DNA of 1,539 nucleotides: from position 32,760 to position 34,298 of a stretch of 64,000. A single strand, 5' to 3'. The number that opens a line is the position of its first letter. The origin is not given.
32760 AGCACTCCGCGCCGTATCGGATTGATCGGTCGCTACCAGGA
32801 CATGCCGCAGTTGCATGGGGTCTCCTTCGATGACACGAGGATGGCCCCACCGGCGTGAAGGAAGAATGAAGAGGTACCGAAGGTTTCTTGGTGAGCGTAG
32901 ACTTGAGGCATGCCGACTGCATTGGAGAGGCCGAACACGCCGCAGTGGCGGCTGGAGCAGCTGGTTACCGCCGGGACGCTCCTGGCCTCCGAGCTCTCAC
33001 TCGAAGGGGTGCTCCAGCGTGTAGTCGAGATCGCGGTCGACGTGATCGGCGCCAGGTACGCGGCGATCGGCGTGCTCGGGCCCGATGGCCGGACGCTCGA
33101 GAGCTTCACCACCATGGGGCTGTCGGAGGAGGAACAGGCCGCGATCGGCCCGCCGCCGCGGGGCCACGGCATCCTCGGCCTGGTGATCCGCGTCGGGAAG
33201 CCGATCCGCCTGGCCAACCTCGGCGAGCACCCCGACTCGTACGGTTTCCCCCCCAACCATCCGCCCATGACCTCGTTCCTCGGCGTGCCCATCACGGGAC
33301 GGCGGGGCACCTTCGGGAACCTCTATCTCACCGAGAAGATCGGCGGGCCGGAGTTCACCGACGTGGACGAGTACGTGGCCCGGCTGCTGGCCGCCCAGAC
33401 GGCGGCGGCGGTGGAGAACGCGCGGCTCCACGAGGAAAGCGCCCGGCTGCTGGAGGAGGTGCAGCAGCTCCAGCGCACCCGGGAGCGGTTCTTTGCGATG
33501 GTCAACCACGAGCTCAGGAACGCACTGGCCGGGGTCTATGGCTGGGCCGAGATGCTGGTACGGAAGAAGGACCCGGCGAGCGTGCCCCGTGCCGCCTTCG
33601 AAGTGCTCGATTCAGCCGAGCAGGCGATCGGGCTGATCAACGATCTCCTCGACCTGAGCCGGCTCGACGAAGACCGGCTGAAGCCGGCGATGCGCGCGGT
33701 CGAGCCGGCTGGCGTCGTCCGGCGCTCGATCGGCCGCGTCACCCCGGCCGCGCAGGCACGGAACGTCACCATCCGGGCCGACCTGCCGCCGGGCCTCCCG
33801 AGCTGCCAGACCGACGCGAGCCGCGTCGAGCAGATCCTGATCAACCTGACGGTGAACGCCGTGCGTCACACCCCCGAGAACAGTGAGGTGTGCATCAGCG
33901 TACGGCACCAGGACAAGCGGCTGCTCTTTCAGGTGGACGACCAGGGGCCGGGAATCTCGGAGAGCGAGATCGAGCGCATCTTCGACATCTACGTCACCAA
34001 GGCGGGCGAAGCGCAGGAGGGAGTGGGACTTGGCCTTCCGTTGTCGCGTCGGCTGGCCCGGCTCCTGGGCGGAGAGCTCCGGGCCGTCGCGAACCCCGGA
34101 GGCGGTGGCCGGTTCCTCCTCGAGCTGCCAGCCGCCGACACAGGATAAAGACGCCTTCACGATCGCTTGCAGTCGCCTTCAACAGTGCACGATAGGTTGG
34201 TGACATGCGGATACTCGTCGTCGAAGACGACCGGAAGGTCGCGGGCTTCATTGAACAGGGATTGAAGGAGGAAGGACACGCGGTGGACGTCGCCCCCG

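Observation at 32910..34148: DevS/DosT-type haem-GAF sensor rewired to a HisKA kinase and an OmpR-type regulator, beside the N2O-reductase cluster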

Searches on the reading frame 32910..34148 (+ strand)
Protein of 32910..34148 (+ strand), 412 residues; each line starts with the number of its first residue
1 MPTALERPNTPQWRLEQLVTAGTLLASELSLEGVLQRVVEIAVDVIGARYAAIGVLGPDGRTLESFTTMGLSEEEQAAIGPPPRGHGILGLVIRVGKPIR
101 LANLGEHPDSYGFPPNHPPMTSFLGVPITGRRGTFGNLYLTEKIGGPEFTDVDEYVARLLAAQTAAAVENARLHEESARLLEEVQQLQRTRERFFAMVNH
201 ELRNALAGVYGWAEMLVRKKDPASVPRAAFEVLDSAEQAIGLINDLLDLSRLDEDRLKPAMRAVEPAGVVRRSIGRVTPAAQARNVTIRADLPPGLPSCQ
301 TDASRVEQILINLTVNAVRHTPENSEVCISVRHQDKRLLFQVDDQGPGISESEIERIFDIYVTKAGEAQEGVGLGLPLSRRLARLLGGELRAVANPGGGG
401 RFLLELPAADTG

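Call 3: search_protein_families(library=pfam, proteins=[window:32910-34148:+], max_evalue=0.01)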
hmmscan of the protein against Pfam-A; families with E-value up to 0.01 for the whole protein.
window:32910-34148:+ (412 aa): 6 families
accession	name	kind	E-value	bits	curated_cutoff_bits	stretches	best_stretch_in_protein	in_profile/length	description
PF02518.31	HATPase_c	-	4.5e-23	82.2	26.4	1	302-409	2-110/111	Histidine kinase-, DNA gyrase B-, and HSP90-like ATPase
PF13185.12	GAF_2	-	2.7e-20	73.4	28.6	1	29-169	2-136/136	GAF domain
PF00512.31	HisKA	-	4.8e-14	52.6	26.9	1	191-254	2-65/66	His Kinase A (phospho-acceptor) domain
PF01590.32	GAF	-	1.8e-12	48.4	22.4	1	31-168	2-133/133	GAF domain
PF13492.12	GAF_3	-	0.00065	20.6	27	1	30-170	1-129/129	GAF domain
PF13581.12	HATPase_c_2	-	0.007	16.8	27.4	0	304-384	30-110/127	Histidine kinase-like ATPase domain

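Call 4: search_solved_structures(query=window:32910-34148:+, max_evalue=0.001, show_alignments=3)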
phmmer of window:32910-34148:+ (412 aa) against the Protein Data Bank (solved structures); distinct sequences matched with E-value up to 0.001: 75 (the best 60 are shown).
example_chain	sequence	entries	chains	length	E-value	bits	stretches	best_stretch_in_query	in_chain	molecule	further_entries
2vzw_A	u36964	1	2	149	3.8e-38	134.9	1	31-177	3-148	PROBABLE HISTIDINE KINASE RESPONSE REGULATOR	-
2y8h_A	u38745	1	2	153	1.2e-34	123.4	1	29-176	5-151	TWO COMPONENT SENSOR HISTIDINE KINASE DEVS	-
2y79_A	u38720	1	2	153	7.9e-34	120.7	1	29-176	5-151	REDOX SENSOR HISTIDINE KINASE RESPONSE REGULATOR DEVS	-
4ynr_A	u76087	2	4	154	9.9e-34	120.3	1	27-176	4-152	Redox sensor histidine kinase response regulator DevS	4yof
2w3d_A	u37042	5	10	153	1.5e-33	119.8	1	29-176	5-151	TWO COMPONENT SENSOR HISTIDINE KINASE DEVS (GAF FAMILY PROTEIN)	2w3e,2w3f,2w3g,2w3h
4jas_A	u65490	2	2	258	2.5e-23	86.1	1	178-408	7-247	Histidine kinase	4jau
8u4x_A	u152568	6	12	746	7.7e-23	84.5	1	169-409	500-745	histidine kinase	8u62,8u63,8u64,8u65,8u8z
5uht_A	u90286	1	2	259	1.2e-22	83.9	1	178-408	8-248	Sensor histidine kinase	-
3dge_A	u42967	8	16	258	1.2e-22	83.8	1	178-408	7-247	Sensor protein | Histidine kinase | Sensor histidine kinase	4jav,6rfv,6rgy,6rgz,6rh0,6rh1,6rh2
2c2a_A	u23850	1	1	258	1.3e-22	83.8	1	178-408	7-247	SENSOR HISTIDINE KINASE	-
6azr_A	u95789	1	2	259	2.2e-22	83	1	178-408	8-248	Sensor histidine kinase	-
7z8n_A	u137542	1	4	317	6.2e-22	81.5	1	179-406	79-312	Histidine kinase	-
6lgq_C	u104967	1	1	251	9.3e-22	80.9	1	174-408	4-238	Histidine kinase KdpD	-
6qrj_A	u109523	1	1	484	9.6e-22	80.9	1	195-409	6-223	Hybrid kinase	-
6rh7_A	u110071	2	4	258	3e-21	79.2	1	178-408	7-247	Sensor histidine kinase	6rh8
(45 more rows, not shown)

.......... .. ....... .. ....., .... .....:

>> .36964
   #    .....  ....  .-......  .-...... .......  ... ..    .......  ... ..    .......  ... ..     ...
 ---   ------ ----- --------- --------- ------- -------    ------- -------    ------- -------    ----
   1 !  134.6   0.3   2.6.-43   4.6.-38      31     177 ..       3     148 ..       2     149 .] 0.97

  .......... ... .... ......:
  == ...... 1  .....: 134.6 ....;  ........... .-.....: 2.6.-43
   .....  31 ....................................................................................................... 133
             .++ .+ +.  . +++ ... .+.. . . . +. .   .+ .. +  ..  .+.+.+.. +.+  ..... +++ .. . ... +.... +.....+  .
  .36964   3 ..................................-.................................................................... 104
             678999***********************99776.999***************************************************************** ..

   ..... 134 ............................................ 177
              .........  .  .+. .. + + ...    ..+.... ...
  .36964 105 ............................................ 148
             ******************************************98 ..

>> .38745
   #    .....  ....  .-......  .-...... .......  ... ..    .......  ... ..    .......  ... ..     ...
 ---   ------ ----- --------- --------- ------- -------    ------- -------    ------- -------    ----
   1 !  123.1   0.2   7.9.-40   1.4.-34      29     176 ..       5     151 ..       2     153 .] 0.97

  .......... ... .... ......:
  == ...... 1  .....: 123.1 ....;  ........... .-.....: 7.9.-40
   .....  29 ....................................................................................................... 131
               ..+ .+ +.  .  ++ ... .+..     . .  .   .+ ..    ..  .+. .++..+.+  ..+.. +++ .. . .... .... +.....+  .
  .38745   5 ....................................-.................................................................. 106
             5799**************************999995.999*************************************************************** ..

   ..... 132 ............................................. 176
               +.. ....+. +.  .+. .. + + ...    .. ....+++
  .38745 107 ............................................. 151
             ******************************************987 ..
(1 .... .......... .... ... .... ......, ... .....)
